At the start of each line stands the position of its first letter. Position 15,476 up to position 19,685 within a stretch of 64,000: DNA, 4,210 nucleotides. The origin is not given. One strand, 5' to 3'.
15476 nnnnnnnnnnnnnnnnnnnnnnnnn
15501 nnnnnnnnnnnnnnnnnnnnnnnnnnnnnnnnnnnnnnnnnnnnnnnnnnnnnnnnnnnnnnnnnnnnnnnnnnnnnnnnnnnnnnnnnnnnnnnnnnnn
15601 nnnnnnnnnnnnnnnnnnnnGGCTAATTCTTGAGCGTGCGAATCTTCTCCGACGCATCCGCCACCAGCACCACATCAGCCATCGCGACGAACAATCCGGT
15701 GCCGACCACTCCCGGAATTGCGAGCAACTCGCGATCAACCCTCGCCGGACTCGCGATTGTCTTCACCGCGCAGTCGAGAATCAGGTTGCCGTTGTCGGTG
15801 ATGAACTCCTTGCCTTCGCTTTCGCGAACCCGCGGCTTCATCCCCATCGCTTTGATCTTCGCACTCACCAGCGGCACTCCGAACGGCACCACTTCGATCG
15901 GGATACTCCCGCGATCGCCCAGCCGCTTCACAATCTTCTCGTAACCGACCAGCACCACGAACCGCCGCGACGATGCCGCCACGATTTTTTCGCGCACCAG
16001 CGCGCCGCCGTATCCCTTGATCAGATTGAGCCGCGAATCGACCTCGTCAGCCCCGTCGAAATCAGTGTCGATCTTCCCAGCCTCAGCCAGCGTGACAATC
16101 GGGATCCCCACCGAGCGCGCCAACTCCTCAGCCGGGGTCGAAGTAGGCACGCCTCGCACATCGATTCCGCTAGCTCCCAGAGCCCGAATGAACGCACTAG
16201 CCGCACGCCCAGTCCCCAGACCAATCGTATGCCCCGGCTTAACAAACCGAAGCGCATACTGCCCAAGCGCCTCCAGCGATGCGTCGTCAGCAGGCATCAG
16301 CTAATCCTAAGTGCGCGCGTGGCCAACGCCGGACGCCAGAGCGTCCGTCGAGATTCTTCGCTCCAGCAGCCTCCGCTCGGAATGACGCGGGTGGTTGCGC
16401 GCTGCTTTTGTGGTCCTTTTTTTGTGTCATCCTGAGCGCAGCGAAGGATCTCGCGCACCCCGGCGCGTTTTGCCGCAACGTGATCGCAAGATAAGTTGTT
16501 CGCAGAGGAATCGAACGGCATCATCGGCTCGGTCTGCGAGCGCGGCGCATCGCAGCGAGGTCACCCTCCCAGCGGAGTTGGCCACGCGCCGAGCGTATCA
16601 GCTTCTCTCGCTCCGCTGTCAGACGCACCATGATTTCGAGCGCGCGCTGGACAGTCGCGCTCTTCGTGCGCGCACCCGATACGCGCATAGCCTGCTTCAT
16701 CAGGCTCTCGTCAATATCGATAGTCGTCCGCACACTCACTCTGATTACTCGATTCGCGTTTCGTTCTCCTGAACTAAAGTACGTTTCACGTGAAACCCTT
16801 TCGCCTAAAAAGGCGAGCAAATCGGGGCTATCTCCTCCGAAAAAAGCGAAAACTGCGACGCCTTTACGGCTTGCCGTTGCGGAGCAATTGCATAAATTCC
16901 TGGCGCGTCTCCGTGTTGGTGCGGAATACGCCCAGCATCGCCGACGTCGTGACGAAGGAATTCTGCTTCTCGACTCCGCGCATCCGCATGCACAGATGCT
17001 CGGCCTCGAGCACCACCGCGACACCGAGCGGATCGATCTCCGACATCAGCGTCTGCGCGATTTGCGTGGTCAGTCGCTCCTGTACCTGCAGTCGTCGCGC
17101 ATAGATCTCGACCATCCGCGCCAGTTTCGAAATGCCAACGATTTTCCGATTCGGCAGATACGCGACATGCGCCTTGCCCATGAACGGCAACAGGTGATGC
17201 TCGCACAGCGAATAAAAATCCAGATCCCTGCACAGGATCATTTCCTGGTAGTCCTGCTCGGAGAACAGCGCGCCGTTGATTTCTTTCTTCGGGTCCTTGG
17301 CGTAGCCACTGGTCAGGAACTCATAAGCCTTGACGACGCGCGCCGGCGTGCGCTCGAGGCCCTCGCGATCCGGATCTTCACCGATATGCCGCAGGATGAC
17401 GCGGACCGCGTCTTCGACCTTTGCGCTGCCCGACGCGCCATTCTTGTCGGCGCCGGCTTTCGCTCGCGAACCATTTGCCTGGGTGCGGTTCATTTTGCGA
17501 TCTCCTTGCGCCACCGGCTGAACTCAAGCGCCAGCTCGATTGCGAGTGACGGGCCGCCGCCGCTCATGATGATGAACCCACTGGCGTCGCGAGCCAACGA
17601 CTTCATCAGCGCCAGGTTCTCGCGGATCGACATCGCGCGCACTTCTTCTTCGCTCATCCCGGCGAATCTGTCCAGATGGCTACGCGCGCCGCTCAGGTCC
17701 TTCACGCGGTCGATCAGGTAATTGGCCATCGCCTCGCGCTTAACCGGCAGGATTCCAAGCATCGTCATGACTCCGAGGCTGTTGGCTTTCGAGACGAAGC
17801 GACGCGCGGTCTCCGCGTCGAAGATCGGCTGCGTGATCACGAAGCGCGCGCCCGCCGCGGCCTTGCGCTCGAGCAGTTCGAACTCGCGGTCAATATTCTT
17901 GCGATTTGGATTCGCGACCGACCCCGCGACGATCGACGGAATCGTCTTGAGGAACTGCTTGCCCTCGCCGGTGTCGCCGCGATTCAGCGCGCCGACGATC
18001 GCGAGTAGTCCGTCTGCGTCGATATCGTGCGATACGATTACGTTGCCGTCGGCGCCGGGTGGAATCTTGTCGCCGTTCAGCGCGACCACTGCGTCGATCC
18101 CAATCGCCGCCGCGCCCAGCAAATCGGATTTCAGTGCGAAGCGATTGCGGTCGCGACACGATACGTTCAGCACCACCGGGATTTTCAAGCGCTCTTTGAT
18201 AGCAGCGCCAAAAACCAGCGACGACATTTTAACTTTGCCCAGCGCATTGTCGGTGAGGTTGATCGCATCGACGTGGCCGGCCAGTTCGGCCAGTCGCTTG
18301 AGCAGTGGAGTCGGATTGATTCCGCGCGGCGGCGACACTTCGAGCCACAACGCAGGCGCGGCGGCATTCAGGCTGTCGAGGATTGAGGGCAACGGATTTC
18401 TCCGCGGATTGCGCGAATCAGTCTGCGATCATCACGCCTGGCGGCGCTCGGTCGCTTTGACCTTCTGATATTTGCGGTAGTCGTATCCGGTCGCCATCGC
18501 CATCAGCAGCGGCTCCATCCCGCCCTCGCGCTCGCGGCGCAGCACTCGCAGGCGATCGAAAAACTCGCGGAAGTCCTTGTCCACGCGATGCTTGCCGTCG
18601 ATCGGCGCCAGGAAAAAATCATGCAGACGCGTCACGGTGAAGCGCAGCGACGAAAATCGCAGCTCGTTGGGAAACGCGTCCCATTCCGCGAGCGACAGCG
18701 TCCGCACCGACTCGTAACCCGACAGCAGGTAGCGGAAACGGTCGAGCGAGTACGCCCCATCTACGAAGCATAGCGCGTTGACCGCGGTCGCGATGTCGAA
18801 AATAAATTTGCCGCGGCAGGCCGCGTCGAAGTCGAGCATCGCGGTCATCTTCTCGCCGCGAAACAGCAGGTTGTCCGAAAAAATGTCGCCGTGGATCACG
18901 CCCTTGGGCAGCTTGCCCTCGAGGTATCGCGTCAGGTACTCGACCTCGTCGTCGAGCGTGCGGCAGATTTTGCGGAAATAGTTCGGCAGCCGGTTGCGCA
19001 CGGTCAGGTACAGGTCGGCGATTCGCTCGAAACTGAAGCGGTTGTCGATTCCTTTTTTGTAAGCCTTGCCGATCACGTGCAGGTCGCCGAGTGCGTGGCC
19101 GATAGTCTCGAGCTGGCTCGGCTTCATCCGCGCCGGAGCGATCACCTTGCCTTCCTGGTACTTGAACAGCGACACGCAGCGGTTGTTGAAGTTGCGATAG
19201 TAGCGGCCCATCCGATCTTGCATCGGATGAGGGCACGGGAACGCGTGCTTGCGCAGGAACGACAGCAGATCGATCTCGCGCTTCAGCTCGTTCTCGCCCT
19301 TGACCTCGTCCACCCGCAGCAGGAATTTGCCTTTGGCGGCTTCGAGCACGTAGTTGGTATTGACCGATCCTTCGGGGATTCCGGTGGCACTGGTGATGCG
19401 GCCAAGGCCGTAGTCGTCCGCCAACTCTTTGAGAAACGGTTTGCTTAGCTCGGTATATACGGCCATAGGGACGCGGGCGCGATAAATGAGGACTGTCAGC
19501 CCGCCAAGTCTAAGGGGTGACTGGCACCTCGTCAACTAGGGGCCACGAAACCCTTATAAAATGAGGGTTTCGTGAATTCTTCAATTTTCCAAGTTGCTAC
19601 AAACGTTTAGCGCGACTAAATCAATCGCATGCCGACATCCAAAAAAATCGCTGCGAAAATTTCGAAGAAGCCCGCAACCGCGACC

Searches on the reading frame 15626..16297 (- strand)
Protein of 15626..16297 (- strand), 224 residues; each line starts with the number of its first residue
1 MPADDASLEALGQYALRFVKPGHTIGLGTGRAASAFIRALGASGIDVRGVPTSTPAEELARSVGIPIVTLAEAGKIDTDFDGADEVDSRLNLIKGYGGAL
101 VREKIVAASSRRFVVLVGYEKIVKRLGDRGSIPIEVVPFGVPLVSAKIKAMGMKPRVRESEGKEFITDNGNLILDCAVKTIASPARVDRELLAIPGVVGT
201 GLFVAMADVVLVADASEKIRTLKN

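Call 59: search_protein_families(library=pfam, proteins=[window:15626-16297:-], max_evalue=0.001)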
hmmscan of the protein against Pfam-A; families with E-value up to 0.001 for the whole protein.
window:15626-16297:- (224 aa): 1 family
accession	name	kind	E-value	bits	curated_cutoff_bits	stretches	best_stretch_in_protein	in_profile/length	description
PF06026.20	Rib_5-P_isom_A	-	1.8e-58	197.4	26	1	49-215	2-171/173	Ribose 5-phosphate isomerase A (phosphoriboisomerase A)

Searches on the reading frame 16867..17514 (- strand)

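Call 59: search_protein_families(library=pfam, proteins=[window:16867-17514:-], max_evalue=0.001)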
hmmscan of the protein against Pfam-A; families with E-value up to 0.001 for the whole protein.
window:16867-17514:- (216 aa): 2 families
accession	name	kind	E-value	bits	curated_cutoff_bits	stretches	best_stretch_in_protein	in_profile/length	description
PF01227.27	GTP_cyclohydroI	-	8.7e-78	260.3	27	1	34-211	2-178/179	GTP cyclohydrolase I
PF14489.11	QueF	-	0.00097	19.8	27.3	0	113-167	4-58/81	QueF-like protein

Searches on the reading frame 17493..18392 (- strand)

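Call 59: search_protein_families(library=pfam, proteins=[window:17493-18392:-], max_evalue=0.001)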
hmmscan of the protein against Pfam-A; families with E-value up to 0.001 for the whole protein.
window:17493-18392:- (300 aa): 1 family
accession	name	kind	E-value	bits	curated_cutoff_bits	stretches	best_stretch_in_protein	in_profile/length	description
PF02219.23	MTHFR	-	2.1e-23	83.5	24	1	8-258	6-252/287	Methylenetetrahydrofolate reductase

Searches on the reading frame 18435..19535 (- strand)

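Call 59: search_protein_families(library=pfam, proteins=[window:18435-19535:-], max_evalue=0.001)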
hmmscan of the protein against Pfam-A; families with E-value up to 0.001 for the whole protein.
window:18435-19535:- (367 aa): 2 families
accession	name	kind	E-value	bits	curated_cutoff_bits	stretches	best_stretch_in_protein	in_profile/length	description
PF01636.29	APH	-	7.1e-28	98.4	23.2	1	50-278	2-237/239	Phosphotransferase enzyme family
PF03881.20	Fructosamin_kin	-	0.00039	20.2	22.4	0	46-106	18-79/288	Fructosamine kinase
